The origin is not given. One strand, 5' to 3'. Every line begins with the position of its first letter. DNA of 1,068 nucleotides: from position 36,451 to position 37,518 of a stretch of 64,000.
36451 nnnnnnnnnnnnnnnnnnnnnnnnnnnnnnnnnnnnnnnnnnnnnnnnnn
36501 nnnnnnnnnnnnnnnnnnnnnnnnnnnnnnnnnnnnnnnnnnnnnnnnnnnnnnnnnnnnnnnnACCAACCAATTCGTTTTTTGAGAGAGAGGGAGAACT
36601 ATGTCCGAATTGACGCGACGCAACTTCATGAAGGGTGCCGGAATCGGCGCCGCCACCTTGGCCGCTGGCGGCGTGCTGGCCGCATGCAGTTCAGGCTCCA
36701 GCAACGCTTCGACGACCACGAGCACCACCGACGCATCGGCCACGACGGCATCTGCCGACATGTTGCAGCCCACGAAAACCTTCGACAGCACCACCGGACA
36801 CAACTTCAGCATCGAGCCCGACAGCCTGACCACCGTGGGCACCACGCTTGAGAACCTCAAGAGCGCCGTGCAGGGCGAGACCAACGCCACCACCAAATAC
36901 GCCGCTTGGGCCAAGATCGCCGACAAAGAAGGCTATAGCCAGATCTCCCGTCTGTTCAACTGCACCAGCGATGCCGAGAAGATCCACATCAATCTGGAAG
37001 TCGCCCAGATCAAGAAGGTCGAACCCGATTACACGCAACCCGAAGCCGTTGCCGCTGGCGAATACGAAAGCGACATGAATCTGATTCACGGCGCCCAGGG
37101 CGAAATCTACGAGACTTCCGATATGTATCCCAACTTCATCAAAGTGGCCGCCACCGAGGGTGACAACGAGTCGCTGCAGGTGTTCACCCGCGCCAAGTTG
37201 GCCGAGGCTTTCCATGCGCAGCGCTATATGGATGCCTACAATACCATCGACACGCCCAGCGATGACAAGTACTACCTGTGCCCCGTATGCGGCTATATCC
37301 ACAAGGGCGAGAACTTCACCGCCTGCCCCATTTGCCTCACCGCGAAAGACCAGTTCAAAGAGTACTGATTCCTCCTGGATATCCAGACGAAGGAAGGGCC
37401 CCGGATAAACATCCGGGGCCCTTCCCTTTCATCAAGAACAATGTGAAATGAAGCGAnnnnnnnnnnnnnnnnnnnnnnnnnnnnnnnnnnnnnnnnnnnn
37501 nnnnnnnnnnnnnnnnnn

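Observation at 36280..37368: Tat- and lipobox-targeted rubrerythrin paired with a lipoprotein mono-haem cytochrome c: candidate extracytoplasmic peroxide-reducing module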

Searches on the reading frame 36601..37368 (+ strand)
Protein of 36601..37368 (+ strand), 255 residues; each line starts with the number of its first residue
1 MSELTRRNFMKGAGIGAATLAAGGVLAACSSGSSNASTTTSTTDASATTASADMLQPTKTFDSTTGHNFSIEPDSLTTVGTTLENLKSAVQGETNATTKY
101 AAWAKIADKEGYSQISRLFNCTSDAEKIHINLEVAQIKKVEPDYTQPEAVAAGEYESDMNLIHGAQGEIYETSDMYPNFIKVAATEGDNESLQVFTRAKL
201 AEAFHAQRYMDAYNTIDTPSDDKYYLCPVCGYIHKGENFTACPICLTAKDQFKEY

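Call 3: search_protein_families(library=pfam, proteins=[window:36601-37368:+], max_evalue=1)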
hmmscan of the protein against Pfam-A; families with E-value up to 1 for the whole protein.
window:36601-37368:+ (255 aa): 7 families
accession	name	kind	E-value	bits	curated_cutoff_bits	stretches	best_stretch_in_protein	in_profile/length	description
PF02915.23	Rubrerythrin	-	5.3e-20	72.6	22.8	1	84-212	1-136/137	Rubrerythrin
PF21349.2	RUBY_RBDX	-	2.9e-07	30.3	26.5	1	226-253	2-30/30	Rubrerythrin, rubredoxin-like domain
PF10518.14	TAT_signal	-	0.0012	19.2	22.7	1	3-23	1-21/21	TAT (twin-arginine translocation) pathway signal sequence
PF14206.11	Cys_rich_CPCC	-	0.023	14.9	24.5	1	226-252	2-31/75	Cysteine-rich CPCC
PF23455.1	DUF7129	-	0.067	13.4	30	1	219-245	7-33/45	Domain of unknown function (DUF7129)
PF14447.12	Prok-RING_4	-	0.094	13.1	27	1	229-247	20-38/46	Prokaryotic RING finger family 4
PF00210.30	Ferritin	-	0.14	12.6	24.5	0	84-196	2-119/142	Ferritin-like domain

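Call 4: search_protein_families(library=ncbifam, proteins=[window:36601-37368:+], max_evalue=1)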
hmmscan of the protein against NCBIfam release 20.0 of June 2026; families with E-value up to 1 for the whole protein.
window:36601-37368:+ (255 aa): 10 families
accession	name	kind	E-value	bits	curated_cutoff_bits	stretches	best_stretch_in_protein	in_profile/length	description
NF045783.1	Nigrythrn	equivalog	8e-99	329.7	340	1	54-255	1-202/202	nigerythrin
NF045767.1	RuberyRbr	equivalog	3.4e-30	105.5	200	1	81-253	8-188/194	rubrerythrin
TIGR01409.1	TAT_signal_seq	domain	1.3e-05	25.3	16.7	1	4-28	1-22/29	twin-arginine translocation signal domain-containing protein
TIGR02811.1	formate_TAT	hypoth_equivalog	0.00078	19.7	48.45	1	3-45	8-46/66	formate dehydrogenase region TAT target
TIGR01412.1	tat_substr_1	equivalog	0.0076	15.1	428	1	3-46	7-50/420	iron uptake transporter deferrochelatase/peroxidase subunit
NF058679.1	EncB_fam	subfamily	0.032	14.2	90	1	76-146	15-82/117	encapsulin nanocompartment ferritin-likeEncB family encapsulin nanocompartment ferritin-like cargo protein cargo protein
NF047833.1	TyroCdyMelC1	equivalog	0.052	13.7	120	1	1-62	1-53/127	apotyrosinase chaperone MelC1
NF038009.1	TatB_1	subfamily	0.063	13.5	100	1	3-43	13-53/70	twin-arginine translocation system-associated protein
NF045768.1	RubredRD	equivalog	0.15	12.1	90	0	223-235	2-14/54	rubredoxin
NF053527.1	lipo_Cory_WKLS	subfamily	0.53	10.2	105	1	17-58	4-49/166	WKL family lipoprotein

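Call 6: find_homologous_proteins(query=window:36601-37368:+)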
Query window:36601-37368:+ (255 aa): 785 proteins with E <= 0.001 among 2111 candidates; the best 120 are listed.
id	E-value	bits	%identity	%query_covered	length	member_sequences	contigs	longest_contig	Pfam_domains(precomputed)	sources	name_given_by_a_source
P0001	3.7e-165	565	100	100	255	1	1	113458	PF02915.24,PF21349.3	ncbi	-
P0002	1.1e-112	394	67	100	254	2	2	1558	PF02915.24,PF21349.3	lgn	-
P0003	3.4e-111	389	67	100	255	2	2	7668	PF02915.24,PF21349.3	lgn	-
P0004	1.8e-105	370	67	100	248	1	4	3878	PF02915.24,PF21349.3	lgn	-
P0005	1.9e-105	370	62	100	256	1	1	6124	PF02915.24,PF21349.3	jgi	-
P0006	2.4e-104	366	66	100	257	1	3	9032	PF02915.24,PF10518.15,PF21349.3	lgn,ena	-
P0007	2.8e-101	356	62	100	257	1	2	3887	PF02915.24,PF21349.3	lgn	-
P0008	3.6e-101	356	62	100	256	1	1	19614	PF02915.24,PF21349.3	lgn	-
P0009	8.0e-101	355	64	96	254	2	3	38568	PF02915.24,PF21349.3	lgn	-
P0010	9.8e-101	354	63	100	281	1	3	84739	PF02915.24,PF21349.3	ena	-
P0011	1.2e-100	354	62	100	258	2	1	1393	PF02915.24,PF21349.3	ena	-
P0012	1.7e-100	354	63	100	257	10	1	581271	PF02915.24,PF21349.3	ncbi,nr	ncbi:rubrerythrin [Gordonibacter sp. 28C]|nr:rubrerythrin [Gordonibacter sp. 28C]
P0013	9.8e-100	351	62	100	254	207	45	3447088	PF02915.24,PF21349.3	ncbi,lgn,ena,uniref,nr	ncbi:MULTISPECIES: nigerythrin [Gordonibacter]|uniref:nigerythrin n=1 Tax=Gordonibacter TaxID=644652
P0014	1.7e-99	350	62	100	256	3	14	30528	PF02915.24,PF21349.3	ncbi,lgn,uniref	ncbi:MAG: ferritin family protein [Gordonibacter sp.]|uniref:nigerythrin n=1 Tax=Gordonibacter sp. T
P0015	1.4e-98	347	62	100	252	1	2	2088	PF02915.24,PF21349.3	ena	-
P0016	5.5e-98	345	60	100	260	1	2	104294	PF02915.24,PF10518.15,PF21349.3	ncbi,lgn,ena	-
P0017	1.0e-97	345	61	100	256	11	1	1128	PF02915.24,PF21349.3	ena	-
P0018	2.2e-97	343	60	100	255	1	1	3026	PF02915.24,PF10518.15,PF21349.3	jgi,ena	-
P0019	5.0e-97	342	60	100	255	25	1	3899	PF02915.24,PF21349.3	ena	-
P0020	7.2e-97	342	60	100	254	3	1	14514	PF02915.24,PF21349.3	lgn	-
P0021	9.2e-97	341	60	100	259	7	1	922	PF02915.24,PF21349.3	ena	-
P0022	9.4e-97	341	63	96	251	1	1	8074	PF02915.24,PF21349.3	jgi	-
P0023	1.5e-96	341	60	100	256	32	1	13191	PF02915.24,PF21349.3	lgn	-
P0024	8.4e-96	338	61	100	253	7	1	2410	PF02915.24,PF21349.3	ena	-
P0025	1.7e-95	337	59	100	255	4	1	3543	PF02915.24,PF21349.3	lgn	-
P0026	2.0e-95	337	60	100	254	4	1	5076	PF02915.24,PF21349.3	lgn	-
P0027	2.5e-95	337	61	100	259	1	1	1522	PF02915.24,PF21349.3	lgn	-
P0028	3.4e-95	336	61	100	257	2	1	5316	PF02915.24,PF21349.3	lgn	-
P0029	9.3e-95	335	61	100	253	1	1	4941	PF02915.24,PF21349.3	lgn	-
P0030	1.3e-94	334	58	100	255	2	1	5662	PF02915.24,PF21349.3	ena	-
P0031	1.4e-94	334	59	100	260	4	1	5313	PF02915.24,PF21349.3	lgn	-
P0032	1.5e-94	334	59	100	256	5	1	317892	PF02915.24,PF21349.3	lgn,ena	-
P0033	1.6e-94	334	60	100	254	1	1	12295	PF02915.24,PF21349.3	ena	-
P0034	2.4e-94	334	60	100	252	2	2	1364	PF02915.24,PF21349.3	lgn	-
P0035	5.0e-94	332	58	100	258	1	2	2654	PF02915.24,PF21349.3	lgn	-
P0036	1.3e-93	331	60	100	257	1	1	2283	PF02915.24,PF21349.3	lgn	-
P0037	1.7e-93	331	59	100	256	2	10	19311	PF02915.24,PF21349.3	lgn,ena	-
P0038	1.7e-93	331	57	100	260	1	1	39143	PF02915.24,PF21349.3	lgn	-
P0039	1.3e-92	328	57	100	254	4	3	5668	PF02915.24,PF21349.3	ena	-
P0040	1.7e-92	327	59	100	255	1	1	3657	PF02915.24,PF21349.3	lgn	-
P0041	1.8e-92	327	59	100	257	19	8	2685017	PF02915.24,PF21349.3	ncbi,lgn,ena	ncbi:MAG: hypothetical protein PEGG_01449 [Paraeggerthella hongkongensis]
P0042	2.5e-92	327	58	100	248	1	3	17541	PF02915.24,PF21349.3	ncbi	ncbi:MAG: rubrerythrin family protein [Raoultibacter sp.]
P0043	2.7e-92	327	58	100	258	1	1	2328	PF02915.24,PF10518.15,PF21349.3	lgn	-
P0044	3.9e-92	326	60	100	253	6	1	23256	PF02915.24,PF21349.3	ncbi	ncbi:MAG: ferritin family protein [Raoultibacter sp.]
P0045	4.2e-92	326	58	100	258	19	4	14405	PF02915.24,PF21349.3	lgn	-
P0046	7.5e-92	325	60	99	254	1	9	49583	PF02915.24,PF21349.3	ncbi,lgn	ncbi:MAG: ferritin family protein [Raoultibacter sp.]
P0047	7.9e-92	325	56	100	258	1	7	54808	PF02915.24,PF21349.3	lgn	-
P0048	8.3e-92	325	59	100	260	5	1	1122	PF02915.24,PF21349.3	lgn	-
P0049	9.6e-92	325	59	100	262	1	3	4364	PF02915.24,PF21349.3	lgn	-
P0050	1.1e-91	325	59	100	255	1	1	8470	PF02915.24,PF21349.3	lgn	-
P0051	1.2e-91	325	57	100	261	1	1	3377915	PF02915.24,PF21349.3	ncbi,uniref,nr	ncbi:nigerythrin [Arabiibacter massiliensis]|uniref:nigerythrin n=1 Tax=Arabiibacter massiliensis Ta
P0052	2.6e-91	324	59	100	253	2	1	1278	PF02915.24,PF21349.3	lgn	-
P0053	2.7e-91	324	57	100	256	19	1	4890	PF02915.24,PF21349.3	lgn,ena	-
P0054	1.2e-90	321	58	100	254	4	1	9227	PF02915.24,PF21349.3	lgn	-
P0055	1.7e-90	321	58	99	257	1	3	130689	PF02915.24,PF21349.3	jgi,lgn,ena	-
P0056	2.3e-90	321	58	99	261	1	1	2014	PF02915.24,PF21349.3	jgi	-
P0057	9.4e-90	319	59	100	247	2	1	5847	PF02915.24,PF21349.3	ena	-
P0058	9.7e-90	318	57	100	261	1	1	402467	PF02915.24,PF21349.3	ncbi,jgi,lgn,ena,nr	ncbi:MAG: rubrerythrin family protein [Actinomycetia bacterium]|nr:rubrerythrin family protein [Acti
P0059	1.2e-89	318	59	100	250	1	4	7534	PF02915.24,PF21349.3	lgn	-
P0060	1.9e-89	317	57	100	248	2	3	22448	PF02915.24,PF21349.3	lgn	-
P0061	4.5e-89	316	58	99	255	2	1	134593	PF02915.24,PF21349.3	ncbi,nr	ncbi:MAG: rubrerythrin family protein [Eggerthellaceae bacterium]|nr:rubrerythrin family protein [Eg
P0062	7.1e-89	316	56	99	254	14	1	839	PF02915.24,PF21349.3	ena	-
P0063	2.1e-88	314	56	100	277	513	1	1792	PF02915.24,PF21349.3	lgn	-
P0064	2.3e-88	314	56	100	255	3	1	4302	PF02915.24,PF21349.3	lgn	-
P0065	2.5e-88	314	59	100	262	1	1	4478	PF02915.24,PF21349.3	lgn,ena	-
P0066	3.2e-88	313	59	99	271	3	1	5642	PF02915.24,PF21349.3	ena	-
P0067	3.9e-88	313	57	100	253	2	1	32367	PF02915.24,PF21349.3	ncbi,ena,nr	ncbi:MAG: rubrerythrin family protein [Coriobacteriia bacterium]|nr:rubrerythrin family protein [Cor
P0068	6.3e-88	313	63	90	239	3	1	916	PF02915.24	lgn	-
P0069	6.9e-88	312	56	100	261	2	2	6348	PF02915.24,PF21349.3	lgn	-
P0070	7.4e-88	312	56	100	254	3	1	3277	PF02915.24,PF21349.3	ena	-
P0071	1.2e-87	312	59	96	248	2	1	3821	PF02915.24,PF21349.3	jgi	jgi:rubrerythrin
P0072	2.5e-87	311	57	100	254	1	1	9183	PF02915.24,PF21349.3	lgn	-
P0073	4.5e-87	310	56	99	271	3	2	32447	PF02915.24,PF21349.3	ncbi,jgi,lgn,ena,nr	ncbi:MAG: rubrerythrin family protein [Coriobacteriaceae bacterium]|nr:rubrerythrin family protein [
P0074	4.5e-87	310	56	100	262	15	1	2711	PF02915.24,PF21349.3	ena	-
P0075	1.1e-86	308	58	100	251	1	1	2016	PF02915.24,PF21349.3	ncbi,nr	ncbi:MAG: rubrerythrin family protein [Eggerthellaceae bacterium]|nr:rubrerythrin family protein [Eg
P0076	1.3e-86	308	57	100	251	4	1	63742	PF02915.24,PF21349.3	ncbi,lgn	-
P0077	1.9e-86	308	55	100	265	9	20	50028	PF02915.24,PF21349.3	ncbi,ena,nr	ncbi:MAG TPA: twin-arginine translocation signal domain-containing protein [Candidatus Rubneribacter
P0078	3.6e-86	307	56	100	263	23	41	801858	PF02915.24,PF21349.3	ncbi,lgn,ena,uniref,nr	ncbi:rubrerythrin [Eggerthella sinensis]|uniref:Rubrerythrin n=2 Tax=Eggerthella sinensis TaxID=2422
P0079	6.7e-86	306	57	99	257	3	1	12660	PF02915.24,PF21349.3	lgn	-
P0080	7.0e-86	306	55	100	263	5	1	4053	PF02915.24,PF21349.3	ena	-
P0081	7.7e-86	306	55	100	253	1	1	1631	PF02915.24,PF21349.3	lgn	-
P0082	9.9e-86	305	54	100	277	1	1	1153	PF02915.24,PF21349.3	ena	-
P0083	2.0e-85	304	55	100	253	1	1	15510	PF02915.24,PF21349.3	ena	-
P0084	4.8e-85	303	56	100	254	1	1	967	PF02915.24,PF21349.3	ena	-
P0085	7.6e-85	302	54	100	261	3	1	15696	PF02915.24,PF21349.3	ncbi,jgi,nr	ncbi:MAG: rubrerythrin family protein [Coriobacteriales bacterium]|jgi:rubrerythrin|nr:rubrerythrin 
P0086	1.4e-84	302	56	100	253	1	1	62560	PF02915.24,PF21349.3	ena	-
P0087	2.2e-84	301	54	100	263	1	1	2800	PF02915.24,PF21349.3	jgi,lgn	jgi:rubrerythrin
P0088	3.0e-83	297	68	76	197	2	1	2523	PF02915.24,PF21349.3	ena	-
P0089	3.5e-83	297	56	100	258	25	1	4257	PF02915.24,PF21349.3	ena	-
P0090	7.8e-83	296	57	100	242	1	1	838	PF02915.24,PF21349.3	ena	-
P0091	5.1e-82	293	60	79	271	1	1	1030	PF02915.24,PF21349.3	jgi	-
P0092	5.4e-82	293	56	94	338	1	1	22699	PF02915.24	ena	-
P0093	6.6e-82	293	54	100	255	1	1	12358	PF02915.24,PF21349.3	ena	-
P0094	2.1e-81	291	72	69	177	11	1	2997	PF02915.24,PF21349.3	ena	-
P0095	2.4e-81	291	55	100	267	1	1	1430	PF02915.24,PF21349.3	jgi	jgi:rubrerythrin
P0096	6.1e-81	290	54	100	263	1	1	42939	PF02915.24,PF21349.3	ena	-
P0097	9.4e-81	289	56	96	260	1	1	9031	PF02915.24,PF21349.3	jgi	jgi:rubrerythrin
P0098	1.3e-80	289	62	81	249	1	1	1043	PF02915.24,PF21349.3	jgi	jgi:rubrerythrin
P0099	5.5e-80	287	52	100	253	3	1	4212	PF02915.24,PF21349.3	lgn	-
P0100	7.7e-80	286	51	100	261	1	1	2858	PF02915.24,PF21349.3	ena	-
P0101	9.5e-80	286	53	100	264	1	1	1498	PF02915.24,PF21349.3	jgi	jgi:rubrerythrin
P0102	4.4e-79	284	54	100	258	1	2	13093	PF02915.24,PF21349.3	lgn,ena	-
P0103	4.9e-79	283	54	99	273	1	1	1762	PF02915.24,PF21349.3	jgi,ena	-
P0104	5.9e-79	283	64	76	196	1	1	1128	PF02915.24,PF21349.3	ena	-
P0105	6.8e-79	283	68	74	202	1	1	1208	PF02915.24,PF21349.3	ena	-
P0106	8.4e-79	283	67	76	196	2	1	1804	PF02915.24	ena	-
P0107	6.2e-78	280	53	98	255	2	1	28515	PF02915.24,PF21349.3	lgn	-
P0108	8.1e-78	279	53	99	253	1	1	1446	PF02915.24,PF21349.3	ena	-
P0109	3.0e-77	278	51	99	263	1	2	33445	PF02915.24,PF21349.3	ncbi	-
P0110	3.4e-77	277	54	100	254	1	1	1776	PF02915.24,PF21349.3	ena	-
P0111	1.2e-76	276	53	100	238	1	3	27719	PF02915.24,PF21349.3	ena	-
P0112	1.6e-76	275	64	75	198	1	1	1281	PF02915.24,PF21349.3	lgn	-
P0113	2.0e-76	275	65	74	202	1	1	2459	PF02915.24,PF21349.3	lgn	-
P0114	6.2e-76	273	53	100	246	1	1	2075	PF02915.24,PF21349.3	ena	-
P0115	1.6e-75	272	65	74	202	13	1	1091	PF02915.24,PF21349.3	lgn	-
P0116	1.7e-75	272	66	74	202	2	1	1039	PF02915.24,PF21349.3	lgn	-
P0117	2.8e-75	271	66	74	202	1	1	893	PF02915.24,PF21349.3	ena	-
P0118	3.0e-75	271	65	74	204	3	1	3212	PF02915.24,PF21349.3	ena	-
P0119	3.8e-75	271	65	74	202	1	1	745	PF02915.24,PF21349.3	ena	-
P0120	3.9e-75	271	66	74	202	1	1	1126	PF02915.24,PF21349.3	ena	-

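Call 9: find_related_loci(query=A1, collection=genome_contigs, flank=6000)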
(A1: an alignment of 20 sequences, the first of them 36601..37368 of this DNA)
Query A1 (255 aa) in genome_contigs; peptide patterns used: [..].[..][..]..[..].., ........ (x = any residue, [..] = any of these).
276 stretches matched a pattern; 234 encode a relative of the query (tblastn E <= 1e-3); the best 80 are kept; 80 distinct loci.
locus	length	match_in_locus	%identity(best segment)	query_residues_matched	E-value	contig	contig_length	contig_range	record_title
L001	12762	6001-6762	67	1-255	5e-108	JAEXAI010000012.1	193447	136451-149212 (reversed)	MAG: Actinomycetes bacterium isolate OH_SFB_26 k127_663700, whole genome shotgun sequence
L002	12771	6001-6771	63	1-255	9e-108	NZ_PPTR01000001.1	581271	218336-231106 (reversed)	Gordonibacter sp. 28C NODE_1, whole genome shotgun sequence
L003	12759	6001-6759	61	1-255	3e-105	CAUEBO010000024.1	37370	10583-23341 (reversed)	MAG TPA_asm: uncultured Eggerthellaceae bacterium isolate SRR18940301_bin.37_MetaWRAP_v1.3_MAG genome assembly, contig:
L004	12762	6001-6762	62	1-255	5e-104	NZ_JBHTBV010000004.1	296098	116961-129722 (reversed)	Gordonibacter pamelaeae strain CCUG 55131 GCM70025281_10, whole genome shotgun sequence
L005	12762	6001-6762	60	1-255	1e-103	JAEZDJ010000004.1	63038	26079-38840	MAG: Actinomycetes bacterium isolate OH_CBrB_283 k127_1838909, whole genome shotgun sequence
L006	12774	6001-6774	62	1-255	4e-103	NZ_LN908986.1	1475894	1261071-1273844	Hugonella massiliensis strain AT8, whole genome shotgun sequence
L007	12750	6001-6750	62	1-255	8e-103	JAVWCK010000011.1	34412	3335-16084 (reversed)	MAG: Raoultibacter sp. isolate CGS10Y4-bin59 NODE_11_length_34412_cov_11.898066, whole genome shotgun sequence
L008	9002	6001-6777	60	1-255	3e-102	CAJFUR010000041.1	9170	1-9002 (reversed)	uncultured Eggerthellaceae bacterium isolate Coassembly_mag_450 genome assembly, contig: MAGpy_11413_min2k_bin_450_fak87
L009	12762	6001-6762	62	1-255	4e-101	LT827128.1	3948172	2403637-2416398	Gordonibacter sp. Marseille-P2775 genome assembly, chromosome: contig00001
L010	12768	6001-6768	59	1-255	4e-101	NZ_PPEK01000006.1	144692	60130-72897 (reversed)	Enteroscipio rubneri strain ResAG-96 ResAG96T_contig_006, whole genome shotgun sequence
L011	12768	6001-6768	62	1-255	1e-100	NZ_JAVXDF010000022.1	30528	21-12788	MAG: Gordonibacter sp. isolate CGS5Y3-bin10 NODE_1229_length_30528_cov_16.081777, whole genome shotgun sequence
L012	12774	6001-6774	59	2-255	1e-100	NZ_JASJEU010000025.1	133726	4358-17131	Gordonibacter faecis strain KGMB12511 contig00025, whole genome shotgun sequence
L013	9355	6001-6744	58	1-255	1e-100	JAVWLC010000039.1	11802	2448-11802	MAG: Raoultibacter sp. isolate CGS1Y3-bin67 NODE_4124_length_11802_cov_4.866008, whole genome shotgun sequence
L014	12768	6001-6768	61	1-255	2e-100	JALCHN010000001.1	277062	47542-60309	MAG: Eggerthellaceae bacterium isolate UW_TS_EGG1_1 Ga0455811_00012, whole genome shotgun sequence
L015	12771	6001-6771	59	1-255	2e-100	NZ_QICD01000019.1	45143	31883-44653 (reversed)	Paraeggerthella hongkongensis strain DSM 16106 DSM16106T_contig_019, whole genome shotgun sequence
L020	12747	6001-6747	59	1-255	3e-98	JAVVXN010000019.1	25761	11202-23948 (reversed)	MAG: Raoultibacter sp. isolate CGS10Y3-bin29 NODE_1877_length_25761_cov_18.311367, whole genome shotgun sequence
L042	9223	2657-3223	60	68-255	5e-77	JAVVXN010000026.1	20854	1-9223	MAG: Raoultibacter sp. isolate CGS10Y3-bin29 NODE_2568_length_20854_cov_15.579211, whole genome shotgun sequence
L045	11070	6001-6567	59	67-255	6e-76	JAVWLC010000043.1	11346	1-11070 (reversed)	MAG: Raoultibacter sp. isolate CGS1Y3-bin67 NODE_4349_length_11346_cov_4.646887, whole genome shotgun sequence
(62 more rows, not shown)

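Call 14: find_encoding_contigs(protein=window:36601-37368:+, flank=10000, max_places=3)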
Protein window:36601-37368:+ (255 aa): no gene with exactly this product is on record in the collection.

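Call 16: list_cluster_members(proteins=[P0001, P0121])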
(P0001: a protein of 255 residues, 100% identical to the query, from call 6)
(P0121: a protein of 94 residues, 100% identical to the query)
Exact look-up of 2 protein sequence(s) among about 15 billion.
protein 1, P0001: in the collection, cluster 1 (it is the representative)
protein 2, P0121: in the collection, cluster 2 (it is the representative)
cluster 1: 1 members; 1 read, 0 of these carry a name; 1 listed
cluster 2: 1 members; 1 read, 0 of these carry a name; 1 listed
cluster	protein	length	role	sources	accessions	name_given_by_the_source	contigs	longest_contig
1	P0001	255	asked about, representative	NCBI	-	-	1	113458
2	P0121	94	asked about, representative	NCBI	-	-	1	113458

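Call 28: search_solved_structures(query=window:36601-37368:+, show_alignments=1)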
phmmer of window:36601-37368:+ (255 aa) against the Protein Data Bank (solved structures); distinct sequences matched with E-value up to 0.001: 24.
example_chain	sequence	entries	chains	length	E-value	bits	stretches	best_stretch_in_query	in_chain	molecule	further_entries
1yux_A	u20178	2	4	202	4.2e-72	245.9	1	66-255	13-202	Nigerythrin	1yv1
1yuz_A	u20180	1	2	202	5.8e-72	245.5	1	66-255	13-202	Nigerythrin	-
1b71_A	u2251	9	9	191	1e-19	74.5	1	82-252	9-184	PROTEIN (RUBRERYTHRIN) | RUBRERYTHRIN | Rubrerythrin all-iron(III) form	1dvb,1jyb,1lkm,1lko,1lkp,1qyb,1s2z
1ryt_A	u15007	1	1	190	1.1e-19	74.5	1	82-252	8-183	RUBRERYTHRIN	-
1nnq_A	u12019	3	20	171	1.9e-18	70.4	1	83-252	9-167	Rubrerythrin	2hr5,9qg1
3mps_A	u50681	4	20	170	1.9e-18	70.4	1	83-252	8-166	Rubrerythrin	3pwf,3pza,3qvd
9fj2_A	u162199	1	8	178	1.2e-15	61.1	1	82-252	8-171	Rubrerythrin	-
4di0_A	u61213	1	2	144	2.1e-13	53.9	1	81-213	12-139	Rubrerythrin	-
9onm_A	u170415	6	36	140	2.4e-13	53.7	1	81-213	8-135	Rubrerythrin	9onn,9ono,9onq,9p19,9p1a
8fuh_A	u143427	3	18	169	3.6e-13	53.1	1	81-213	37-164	Rubrerythrin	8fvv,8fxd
1j30_A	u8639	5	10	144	9.3e-13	51.7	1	81-212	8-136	144aa long hypothetical rubrerythrin | Sulerythrin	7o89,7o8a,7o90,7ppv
9s4o_A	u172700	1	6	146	9.3e-13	51.7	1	81-212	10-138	Sulerythrin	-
7ppt_A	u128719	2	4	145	9.3e-13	51.7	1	81-212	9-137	Sulerythrin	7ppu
7o8d_A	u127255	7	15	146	9.5e-13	51.7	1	81-212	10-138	Sulerythrin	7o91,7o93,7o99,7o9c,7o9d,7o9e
9s4p_A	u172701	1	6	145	2.3e-12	50.4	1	81-212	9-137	Sulerythrin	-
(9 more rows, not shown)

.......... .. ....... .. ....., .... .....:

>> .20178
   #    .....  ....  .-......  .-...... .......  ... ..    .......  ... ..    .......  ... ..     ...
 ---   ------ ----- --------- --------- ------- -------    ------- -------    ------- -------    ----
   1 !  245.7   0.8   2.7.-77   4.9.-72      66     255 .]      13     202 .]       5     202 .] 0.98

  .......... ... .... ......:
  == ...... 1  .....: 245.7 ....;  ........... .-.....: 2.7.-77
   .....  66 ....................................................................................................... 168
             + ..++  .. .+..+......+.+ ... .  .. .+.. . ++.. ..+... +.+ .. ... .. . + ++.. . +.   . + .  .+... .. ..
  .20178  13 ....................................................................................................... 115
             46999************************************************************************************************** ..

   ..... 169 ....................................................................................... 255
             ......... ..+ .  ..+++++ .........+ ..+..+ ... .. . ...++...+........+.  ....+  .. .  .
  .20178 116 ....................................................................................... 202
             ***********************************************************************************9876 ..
